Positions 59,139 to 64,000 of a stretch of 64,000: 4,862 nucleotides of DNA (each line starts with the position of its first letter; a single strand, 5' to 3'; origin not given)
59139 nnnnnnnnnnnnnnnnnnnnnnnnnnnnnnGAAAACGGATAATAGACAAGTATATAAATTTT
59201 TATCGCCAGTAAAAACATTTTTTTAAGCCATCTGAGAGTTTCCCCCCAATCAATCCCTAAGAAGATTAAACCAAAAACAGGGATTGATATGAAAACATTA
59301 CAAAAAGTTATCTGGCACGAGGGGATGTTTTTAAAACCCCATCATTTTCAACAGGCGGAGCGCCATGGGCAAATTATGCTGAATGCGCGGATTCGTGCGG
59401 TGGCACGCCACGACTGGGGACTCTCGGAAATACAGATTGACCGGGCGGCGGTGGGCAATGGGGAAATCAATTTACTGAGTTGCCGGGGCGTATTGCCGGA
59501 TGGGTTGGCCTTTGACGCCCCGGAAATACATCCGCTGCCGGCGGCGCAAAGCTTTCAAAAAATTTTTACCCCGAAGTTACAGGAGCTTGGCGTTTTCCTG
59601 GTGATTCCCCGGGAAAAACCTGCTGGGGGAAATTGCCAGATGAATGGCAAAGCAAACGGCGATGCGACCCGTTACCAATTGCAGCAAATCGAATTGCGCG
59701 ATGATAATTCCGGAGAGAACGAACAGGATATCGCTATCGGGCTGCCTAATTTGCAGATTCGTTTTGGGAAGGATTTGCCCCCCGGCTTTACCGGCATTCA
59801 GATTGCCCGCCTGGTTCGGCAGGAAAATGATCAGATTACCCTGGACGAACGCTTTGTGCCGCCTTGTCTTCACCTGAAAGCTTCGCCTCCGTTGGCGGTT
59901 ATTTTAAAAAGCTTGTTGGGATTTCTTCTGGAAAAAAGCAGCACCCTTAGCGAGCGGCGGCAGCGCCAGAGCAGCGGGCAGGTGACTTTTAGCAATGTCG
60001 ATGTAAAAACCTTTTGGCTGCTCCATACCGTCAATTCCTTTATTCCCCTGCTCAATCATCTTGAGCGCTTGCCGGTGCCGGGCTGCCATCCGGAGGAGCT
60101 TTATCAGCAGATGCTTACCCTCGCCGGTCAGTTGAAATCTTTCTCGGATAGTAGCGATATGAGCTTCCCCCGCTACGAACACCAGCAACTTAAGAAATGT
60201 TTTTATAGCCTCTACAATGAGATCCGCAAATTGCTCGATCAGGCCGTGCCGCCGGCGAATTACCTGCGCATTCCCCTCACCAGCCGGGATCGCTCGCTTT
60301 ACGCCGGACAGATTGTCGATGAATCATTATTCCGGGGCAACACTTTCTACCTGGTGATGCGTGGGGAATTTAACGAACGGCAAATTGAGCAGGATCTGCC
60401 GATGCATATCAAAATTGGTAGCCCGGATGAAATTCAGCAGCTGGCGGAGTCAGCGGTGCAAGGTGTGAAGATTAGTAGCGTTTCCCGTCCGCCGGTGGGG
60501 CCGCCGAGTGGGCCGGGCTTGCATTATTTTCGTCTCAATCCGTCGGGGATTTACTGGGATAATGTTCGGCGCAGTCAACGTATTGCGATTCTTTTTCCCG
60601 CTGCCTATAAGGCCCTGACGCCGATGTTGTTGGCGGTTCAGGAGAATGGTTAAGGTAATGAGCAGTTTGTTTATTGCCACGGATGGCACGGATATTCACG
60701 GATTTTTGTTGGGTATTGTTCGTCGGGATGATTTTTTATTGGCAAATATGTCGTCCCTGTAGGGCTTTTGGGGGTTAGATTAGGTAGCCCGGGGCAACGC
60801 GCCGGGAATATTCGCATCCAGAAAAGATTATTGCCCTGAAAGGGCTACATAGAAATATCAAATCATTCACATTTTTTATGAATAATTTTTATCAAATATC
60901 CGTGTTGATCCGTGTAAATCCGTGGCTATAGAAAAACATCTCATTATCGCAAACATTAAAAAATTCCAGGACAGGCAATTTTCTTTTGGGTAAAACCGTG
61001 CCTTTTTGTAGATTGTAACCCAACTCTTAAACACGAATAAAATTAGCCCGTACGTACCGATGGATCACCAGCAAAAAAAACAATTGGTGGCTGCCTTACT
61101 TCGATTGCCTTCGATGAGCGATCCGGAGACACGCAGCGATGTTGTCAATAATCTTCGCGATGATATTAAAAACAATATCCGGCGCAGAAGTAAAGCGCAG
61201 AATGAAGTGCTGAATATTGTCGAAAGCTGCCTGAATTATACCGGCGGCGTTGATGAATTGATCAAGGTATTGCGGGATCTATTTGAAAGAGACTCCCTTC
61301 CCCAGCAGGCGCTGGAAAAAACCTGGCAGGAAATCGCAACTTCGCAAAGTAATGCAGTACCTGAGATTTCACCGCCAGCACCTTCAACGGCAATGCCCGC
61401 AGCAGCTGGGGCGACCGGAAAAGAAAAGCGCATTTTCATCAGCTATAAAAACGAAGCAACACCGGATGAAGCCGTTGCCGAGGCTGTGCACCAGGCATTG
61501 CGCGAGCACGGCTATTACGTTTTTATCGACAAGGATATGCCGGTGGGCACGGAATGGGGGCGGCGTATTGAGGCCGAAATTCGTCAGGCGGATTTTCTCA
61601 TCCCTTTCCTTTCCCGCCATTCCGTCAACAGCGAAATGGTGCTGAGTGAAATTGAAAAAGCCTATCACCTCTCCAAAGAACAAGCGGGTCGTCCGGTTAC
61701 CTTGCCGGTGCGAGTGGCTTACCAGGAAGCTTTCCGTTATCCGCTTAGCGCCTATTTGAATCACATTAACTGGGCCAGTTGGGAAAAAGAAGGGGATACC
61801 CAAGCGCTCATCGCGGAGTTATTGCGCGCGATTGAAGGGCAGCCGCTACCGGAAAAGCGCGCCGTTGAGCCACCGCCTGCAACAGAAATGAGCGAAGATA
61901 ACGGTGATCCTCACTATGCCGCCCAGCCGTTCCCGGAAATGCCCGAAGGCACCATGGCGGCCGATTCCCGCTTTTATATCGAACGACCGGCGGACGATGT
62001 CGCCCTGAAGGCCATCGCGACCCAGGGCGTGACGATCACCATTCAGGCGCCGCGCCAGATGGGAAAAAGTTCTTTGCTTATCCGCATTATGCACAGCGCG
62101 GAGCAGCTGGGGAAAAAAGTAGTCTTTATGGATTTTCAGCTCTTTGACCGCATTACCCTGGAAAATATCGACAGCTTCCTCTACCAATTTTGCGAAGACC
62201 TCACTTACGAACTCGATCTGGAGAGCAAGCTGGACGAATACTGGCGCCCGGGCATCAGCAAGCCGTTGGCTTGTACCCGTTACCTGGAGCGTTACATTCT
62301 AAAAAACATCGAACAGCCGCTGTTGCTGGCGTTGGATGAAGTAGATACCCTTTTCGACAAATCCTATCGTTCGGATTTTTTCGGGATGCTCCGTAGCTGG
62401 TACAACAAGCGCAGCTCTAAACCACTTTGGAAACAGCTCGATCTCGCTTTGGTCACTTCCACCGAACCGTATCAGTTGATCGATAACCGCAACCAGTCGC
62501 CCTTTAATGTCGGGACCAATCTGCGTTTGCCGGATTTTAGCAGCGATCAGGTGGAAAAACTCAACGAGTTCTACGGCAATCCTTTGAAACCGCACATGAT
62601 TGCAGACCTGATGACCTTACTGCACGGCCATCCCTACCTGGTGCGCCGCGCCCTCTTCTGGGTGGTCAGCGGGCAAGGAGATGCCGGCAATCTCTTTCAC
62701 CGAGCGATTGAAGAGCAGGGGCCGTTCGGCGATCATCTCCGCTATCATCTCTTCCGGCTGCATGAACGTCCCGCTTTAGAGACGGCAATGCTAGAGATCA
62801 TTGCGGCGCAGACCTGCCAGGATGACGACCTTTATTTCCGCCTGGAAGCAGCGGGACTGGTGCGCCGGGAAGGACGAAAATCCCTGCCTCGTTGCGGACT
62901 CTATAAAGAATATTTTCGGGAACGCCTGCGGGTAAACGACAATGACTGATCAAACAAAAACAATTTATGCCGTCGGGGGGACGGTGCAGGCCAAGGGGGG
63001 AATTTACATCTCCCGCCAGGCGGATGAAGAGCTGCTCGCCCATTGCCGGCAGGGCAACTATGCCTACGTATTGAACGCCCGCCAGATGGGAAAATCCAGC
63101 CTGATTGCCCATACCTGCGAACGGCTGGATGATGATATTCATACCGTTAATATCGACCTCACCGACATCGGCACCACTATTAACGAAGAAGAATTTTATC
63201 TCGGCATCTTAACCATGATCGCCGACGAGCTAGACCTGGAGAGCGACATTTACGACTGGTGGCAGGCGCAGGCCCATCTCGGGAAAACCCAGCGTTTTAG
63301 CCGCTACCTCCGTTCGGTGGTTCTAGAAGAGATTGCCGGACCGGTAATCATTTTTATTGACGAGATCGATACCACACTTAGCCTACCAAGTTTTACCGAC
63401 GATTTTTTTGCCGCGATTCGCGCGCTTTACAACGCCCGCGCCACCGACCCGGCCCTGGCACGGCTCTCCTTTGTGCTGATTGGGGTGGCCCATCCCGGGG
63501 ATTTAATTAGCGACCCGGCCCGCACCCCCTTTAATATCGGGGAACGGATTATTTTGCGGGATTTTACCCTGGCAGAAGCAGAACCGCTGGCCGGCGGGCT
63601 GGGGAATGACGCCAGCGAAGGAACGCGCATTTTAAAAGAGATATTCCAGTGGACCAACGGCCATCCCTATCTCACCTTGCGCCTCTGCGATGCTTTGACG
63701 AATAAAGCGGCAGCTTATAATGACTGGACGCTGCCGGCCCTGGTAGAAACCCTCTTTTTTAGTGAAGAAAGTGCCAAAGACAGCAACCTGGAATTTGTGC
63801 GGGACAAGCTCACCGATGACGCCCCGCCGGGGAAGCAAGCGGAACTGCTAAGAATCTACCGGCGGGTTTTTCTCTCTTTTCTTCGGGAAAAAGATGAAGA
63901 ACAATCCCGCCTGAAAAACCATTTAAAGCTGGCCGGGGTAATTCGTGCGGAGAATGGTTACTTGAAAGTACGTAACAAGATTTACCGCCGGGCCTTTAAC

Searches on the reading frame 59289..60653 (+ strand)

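Call 21: search_protein_families(library=pfam, proteins=[window:59289-60653:+], max_evalue=0.00001)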
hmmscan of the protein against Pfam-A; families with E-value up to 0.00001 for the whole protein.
window:59289-60653:+ (454 aa): 1 family
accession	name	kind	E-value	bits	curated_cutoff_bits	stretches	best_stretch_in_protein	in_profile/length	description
PF05936.17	T6SS_VasE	-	4.5e-116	388.6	23.4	1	19-450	1-429/429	Bacterial Type VI secretion, VC_A0110, EvfL, ImpJ, VasE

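Call 66: search_protein_families(library=padloc, proteins=[window:59289-60653:+], max_evalue=0.001)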
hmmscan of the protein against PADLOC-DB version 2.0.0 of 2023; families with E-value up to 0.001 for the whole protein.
window:59289-60653:+ (454 aa): 0 families

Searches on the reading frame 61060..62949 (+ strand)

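Call 21: search_protein_families(library=pfam, proteins=[window:61060-62949:+], max_evalue=0.00001)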
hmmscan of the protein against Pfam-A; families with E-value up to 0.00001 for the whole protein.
window:61060-62949:+ (629 aa): 4 families
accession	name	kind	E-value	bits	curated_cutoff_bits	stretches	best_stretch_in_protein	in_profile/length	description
PF14516.12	AAA_35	-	1.5e-109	366.3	27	1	294-621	1-331/331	AAA-like domain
PF13676.11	TIR_2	-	3.9e-22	79.5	28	1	125-254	1-121/122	TIR domain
PF19956.5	EAD2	-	9.7e-16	58.2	23.8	1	10-87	1-78/81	Effector-associated domain 2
PF01582.25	TIR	-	9.6e-08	32.4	21.3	1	125-209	4-87/179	TIR domain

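Call 66: search_protein_families(library=padloc, proteins=[window:61060-62949:+], max_evalue=0.001)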
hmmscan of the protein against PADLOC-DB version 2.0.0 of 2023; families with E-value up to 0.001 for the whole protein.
window:61060-62949:+ (629 aa): 6 families
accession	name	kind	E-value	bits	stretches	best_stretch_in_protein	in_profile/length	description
PDLC02421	Aga_TIR-PNTD1-PNTD2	-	1.3e-10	39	1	123-243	4-119/430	Class I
PDLC02012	SAVED5--SAVED_TIR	-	1.7e-09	35.3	1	120-208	11-98/404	-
PDLC03957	bSEFIR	-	2.3e-07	29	0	117-181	37-98/412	-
PDLC02403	Aga_TIR-PNTD1-PNTD2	-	5.3e-07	27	1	124-239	4-117/443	Class I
PDLC05062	PDC-S66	-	6.2e-05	20.6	1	83-217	109-240/282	-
PDLC02416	Aga_REase-TIR-PNTD1-PNTD2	-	0.0004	17.2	1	65-207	104-234/572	Class I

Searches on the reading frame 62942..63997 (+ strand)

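Call 21: search_protein_families(library=pfam, proteins=[window:62942-63997:+], max_evalue=0.00001)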
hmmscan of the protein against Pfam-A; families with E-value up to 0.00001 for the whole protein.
window:62942-63997:+ (352 aa): 1 family
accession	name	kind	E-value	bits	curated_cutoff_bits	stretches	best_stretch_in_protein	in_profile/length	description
PF14516.12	AAA_35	-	2.3e-37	129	27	1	13-352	4-329/331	AAA-like domain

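Call 66: search_protein_families(library=padloc, proteins=[window:62942-63997:+], max_evalue=0.001)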
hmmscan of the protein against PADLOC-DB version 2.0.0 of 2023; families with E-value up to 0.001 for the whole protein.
window:62942-63997:+ (352 aa): 1 family
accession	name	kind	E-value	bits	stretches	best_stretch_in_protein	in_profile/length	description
PDLC04789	PDC-S01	-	3.3e-05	21.1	1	23-83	2-62/375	-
